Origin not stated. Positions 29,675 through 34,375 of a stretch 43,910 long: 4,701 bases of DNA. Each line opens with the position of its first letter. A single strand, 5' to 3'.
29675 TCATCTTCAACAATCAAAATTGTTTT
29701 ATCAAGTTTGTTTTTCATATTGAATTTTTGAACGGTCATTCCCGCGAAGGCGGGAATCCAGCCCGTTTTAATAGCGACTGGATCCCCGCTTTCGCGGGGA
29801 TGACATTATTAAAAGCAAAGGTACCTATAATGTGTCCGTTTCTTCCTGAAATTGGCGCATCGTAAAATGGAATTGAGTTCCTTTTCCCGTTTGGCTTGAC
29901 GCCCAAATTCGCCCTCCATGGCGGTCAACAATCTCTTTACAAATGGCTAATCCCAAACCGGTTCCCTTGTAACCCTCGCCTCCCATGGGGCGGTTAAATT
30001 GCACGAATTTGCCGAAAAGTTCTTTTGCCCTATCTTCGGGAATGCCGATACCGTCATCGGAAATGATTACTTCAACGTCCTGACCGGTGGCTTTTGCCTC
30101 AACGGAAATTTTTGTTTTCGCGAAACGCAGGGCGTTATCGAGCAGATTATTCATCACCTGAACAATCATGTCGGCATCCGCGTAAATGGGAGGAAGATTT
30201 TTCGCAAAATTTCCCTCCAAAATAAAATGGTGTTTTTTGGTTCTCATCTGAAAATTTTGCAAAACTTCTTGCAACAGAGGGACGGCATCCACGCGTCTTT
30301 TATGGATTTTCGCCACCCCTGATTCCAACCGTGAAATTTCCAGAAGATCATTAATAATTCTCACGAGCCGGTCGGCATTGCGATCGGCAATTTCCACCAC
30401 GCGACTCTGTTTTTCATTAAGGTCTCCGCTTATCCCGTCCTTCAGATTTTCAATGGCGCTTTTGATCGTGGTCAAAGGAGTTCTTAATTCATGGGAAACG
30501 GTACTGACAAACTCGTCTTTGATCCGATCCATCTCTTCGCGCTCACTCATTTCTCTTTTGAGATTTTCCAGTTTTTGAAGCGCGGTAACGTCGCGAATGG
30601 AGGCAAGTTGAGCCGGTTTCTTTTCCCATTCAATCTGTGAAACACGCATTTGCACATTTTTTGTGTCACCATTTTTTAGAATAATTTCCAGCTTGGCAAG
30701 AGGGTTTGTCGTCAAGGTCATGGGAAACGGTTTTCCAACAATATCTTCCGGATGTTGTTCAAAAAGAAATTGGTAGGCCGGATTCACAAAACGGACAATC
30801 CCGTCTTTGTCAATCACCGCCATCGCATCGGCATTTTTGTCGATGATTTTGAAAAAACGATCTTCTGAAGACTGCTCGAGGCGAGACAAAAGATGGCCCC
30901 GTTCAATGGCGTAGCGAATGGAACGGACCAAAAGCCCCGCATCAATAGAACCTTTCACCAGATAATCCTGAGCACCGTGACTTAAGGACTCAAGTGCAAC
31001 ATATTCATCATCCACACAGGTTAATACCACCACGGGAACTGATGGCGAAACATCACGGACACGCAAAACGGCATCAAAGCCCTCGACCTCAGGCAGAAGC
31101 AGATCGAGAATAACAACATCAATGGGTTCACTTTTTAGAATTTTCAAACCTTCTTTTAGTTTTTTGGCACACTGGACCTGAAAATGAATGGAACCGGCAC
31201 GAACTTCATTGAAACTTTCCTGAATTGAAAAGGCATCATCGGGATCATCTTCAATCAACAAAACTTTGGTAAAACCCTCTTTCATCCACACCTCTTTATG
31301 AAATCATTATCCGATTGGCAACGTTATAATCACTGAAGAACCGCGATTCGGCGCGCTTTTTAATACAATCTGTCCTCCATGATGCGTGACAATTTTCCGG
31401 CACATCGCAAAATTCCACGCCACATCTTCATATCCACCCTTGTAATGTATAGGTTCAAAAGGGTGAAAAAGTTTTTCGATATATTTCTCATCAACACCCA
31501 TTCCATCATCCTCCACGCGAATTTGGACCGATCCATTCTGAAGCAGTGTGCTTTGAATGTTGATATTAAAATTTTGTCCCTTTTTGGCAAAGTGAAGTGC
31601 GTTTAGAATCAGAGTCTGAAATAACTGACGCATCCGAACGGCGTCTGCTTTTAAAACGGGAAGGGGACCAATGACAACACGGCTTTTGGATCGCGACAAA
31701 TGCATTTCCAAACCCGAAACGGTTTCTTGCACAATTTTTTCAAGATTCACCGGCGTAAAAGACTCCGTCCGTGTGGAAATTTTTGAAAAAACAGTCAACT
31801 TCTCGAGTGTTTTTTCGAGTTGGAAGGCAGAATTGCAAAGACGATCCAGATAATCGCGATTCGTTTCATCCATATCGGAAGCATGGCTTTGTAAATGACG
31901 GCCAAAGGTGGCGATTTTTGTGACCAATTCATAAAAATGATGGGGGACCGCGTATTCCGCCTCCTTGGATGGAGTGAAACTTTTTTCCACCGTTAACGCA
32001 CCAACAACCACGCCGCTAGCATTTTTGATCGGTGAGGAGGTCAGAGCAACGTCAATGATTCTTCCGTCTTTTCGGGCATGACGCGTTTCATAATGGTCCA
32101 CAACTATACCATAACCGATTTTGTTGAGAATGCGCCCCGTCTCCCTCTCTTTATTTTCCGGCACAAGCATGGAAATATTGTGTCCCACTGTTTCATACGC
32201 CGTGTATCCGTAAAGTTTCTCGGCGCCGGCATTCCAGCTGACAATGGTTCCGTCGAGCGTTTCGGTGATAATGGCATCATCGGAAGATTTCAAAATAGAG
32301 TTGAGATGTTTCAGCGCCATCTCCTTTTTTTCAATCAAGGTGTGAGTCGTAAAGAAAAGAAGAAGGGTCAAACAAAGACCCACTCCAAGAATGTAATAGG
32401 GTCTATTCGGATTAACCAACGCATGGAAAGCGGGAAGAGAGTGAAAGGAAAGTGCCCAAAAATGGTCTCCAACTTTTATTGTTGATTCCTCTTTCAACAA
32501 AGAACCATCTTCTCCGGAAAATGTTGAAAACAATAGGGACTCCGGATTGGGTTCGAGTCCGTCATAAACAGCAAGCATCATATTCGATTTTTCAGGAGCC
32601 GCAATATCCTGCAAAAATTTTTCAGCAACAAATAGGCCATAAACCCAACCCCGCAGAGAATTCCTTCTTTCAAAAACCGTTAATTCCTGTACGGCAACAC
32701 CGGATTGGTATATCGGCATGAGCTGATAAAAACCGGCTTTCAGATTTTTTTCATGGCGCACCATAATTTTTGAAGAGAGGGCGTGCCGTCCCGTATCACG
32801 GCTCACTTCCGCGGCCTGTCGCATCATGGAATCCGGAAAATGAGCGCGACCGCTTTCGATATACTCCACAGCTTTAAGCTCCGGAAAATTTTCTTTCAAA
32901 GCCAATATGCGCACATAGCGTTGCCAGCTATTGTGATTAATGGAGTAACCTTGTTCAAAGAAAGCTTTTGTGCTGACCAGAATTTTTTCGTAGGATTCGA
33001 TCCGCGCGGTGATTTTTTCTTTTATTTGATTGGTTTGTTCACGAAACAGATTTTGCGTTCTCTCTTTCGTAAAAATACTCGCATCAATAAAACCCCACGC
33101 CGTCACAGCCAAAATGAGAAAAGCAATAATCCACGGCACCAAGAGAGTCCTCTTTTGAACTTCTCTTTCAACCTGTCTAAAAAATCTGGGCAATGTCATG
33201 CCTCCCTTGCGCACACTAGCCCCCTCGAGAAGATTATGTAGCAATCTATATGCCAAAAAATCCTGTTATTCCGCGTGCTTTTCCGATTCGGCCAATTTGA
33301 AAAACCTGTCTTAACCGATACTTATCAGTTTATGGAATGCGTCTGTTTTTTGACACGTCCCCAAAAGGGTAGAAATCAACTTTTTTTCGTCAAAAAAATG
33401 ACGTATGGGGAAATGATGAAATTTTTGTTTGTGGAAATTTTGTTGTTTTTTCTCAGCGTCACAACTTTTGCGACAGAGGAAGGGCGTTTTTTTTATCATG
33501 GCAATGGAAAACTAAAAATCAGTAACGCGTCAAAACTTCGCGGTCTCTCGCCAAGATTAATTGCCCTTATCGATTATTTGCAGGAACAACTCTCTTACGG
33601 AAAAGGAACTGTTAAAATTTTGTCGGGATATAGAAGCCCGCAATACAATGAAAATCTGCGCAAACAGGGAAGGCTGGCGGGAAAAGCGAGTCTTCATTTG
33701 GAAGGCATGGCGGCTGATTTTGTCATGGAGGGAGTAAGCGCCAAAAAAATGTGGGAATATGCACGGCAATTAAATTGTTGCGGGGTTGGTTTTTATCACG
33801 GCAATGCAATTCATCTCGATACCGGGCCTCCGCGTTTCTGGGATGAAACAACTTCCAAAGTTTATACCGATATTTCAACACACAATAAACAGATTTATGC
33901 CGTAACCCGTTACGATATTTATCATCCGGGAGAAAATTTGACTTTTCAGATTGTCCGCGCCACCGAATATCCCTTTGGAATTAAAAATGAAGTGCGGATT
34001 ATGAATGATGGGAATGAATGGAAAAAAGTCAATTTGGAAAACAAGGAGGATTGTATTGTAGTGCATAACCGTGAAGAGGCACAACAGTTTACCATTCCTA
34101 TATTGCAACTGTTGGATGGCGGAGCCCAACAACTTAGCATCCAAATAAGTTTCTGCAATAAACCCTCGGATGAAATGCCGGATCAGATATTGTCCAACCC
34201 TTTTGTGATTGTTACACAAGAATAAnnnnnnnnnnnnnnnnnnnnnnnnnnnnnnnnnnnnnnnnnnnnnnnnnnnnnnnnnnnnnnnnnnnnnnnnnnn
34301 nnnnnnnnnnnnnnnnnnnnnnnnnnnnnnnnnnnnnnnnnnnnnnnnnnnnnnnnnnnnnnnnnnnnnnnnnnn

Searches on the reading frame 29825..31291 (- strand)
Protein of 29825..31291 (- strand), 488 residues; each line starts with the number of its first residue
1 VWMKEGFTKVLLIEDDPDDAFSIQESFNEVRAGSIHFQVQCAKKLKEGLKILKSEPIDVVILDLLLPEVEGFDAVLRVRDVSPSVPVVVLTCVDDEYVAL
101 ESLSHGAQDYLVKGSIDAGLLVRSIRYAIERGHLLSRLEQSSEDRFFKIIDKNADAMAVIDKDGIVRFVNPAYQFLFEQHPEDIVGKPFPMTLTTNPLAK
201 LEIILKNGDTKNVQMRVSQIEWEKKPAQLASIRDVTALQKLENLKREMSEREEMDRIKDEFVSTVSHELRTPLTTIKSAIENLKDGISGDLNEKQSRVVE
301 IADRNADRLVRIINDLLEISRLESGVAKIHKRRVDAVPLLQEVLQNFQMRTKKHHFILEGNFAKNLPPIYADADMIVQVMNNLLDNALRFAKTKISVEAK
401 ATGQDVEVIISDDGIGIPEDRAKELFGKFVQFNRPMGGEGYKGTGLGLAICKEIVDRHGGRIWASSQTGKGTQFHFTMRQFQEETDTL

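Call 17: search_protein_families(library=pfam, proteins=[window:29825-31291:-], max_evalue=0.001)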
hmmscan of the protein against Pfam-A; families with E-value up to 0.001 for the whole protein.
window:29825-31291:- (488 aa): 7 families
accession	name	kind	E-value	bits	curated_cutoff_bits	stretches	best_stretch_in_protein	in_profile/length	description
PF02518.31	HATPase_c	-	2.5e-29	102.4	26.4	1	372-479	2-108/111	Histidine kinase-, DNA gyrase B-, and HSP90-like ATPase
PF00512.31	HisKA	-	1.5e-22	79.8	26.9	1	258-325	2-66/66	His Kinase A (phospho-acceptor) domain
PF00072.30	Response_reg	-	9.6e-18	64.8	30.2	1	10-115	1-101/111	Response regulator receiver domain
PF00989.32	PAS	-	4.8e-07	30.2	22.6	1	145-196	2-53/113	PAS fold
PF08448.16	PAS_4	-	8.1e-06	26.5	23.1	1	155-190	6-41/110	PAS fold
PF13426.13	PAS_9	-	0.00014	22.5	27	0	155-214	2-64/103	PAS domain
PF13589.12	HATPase_c_3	-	0.00021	21.8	25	1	379-451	6-82/137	Histidine kinase-, DNA gyrase B-, and HSP90-like ATPase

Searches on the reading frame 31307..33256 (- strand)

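Call 7: search_protein_families(library=pfam, proteins=[window:31307-33256:-], max_evalue=1)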
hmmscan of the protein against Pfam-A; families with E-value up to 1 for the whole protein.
window:31307-33256:- (649 aa): 9 families
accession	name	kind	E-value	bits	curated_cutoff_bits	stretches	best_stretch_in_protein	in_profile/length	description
PF02518.31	HATPase_c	-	1.7e-18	67.5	26.4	1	538-648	2-109/111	Histidine kinase-, DNA gyrase B-, and HSP90-like ATPase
PF03924.19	CHASE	-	4.6e-18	66.1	25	1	143-243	88-189/189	CHASE domain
PF13426.13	PAS_9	-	4.1e-13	49.9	27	1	327-421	2-95/103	PAS domain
PF00989.32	PAS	-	8.6e-10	39.1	22.6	1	317-421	2-107/113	PAS fold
PF08448.16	PAS_4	-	0.00019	22.1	23.1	1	322-422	1-100/110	PAS fold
PF08447.18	PAS_3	-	0.00057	20.6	25.6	1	338-419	1-84/89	PAS fold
PF13188.13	PAS_8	-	0.0024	18.2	21.8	1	318-356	3-38/65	PAS domain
PF25114.1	AtTam38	-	0.045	13.4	27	1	16-55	10-48/270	AtTam38 family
PF02601.20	Exonuc_VII_L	-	0.064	13.2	35.9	0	428-499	130-201/315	Exonuclease VII, large subunit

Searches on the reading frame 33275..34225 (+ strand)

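Call 7: search_protein_families(library=pfam, proteins=[window:33275-34225:+], max_evalue=1)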
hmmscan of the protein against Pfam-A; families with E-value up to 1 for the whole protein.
window:33275-34225:+ (316 aa): 2 families
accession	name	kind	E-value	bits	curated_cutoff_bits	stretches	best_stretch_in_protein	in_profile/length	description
PF05951.18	Peptidase_M15_2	-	5.2e-21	75.4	27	1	90-189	52-153/153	Bacterial protein of unknown function (DUF882)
PF08291.16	Peptidase_M15_3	-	9.7e-10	39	23.2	1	95-182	25-108/108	Peptidase M15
